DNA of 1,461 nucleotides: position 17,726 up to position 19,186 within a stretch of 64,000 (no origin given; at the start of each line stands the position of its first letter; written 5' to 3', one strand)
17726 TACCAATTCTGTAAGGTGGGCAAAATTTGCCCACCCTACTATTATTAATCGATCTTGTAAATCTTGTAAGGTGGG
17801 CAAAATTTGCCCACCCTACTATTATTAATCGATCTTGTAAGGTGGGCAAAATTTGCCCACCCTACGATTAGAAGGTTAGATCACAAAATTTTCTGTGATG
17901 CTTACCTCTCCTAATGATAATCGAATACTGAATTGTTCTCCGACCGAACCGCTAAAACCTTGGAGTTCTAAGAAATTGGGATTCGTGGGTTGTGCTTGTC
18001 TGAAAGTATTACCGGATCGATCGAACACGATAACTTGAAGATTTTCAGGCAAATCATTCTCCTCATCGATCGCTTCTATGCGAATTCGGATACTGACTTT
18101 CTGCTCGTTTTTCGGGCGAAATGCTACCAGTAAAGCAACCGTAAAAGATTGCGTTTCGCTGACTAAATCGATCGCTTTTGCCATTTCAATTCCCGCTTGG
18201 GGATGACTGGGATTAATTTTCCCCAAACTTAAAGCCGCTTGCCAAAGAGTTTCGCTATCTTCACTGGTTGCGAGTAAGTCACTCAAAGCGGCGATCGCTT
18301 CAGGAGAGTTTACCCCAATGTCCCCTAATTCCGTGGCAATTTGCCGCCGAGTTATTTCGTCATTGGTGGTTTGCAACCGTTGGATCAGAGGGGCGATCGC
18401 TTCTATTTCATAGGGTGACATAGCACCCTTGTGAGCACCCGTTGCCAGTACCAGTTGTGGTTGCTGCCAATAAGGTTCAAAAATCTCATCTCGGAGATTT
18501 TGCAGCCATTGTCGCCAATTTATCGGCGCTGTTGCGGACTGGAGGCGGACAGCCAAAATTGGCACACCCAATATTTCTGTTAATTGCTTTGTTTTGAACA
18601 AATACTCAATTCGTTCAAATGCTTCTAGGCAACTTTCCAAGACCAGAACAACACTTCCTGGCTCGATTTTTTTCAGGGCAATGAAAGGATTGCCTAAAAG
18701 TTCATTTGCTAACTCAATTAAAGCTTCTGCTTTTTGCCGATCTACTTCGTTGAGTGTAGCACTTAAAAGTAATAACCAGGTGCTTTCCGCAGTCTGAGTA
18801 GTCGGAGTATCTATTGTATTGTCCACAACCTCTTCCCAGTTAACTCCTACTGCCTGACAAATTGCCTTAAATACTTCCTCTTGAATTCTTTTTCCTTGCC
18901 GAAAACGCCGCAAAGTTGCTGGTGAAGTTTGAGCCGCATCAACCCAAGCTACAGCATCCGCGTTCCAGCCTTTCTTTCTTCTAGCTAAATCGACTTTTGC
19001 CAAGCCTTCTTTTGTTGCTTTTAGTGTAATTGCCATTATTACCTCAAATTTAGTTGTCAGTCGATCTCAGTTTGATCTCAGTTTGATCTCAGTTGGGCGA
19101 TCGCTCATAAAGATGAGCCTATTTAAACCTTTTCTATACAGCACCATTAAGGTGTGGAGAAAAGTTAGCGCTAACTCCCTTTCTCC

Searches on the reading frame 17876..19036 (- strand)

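Call 64: search_protein_families(library=pfam, proteins=[window:17876-19036:-], max_evalue=0.01)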
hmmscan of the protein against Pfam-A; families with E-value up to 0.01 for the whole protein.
window:17876-19036:- (386 aa): 4 families
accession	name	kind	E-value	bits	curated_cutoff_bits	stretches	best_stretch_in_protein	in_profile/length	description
PF08852.17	DUF1822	-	1e-28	100.9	25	1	163-385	217-370/370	Protein of unknown function (DUF1822)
PF13646.12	HEAT_2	-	2.6e-10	40.9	27.7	1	214-280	1-62/88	HEAT repeats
PF20694.2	TRADD-like_N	-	9.3e-08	32.2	23.7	1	104-163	5-67/69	TRADD-like N-terminal domain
PF13560.12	HTH_31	-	0.0021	18.8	27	0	19-67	10-58/64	Helix-turn-helix domain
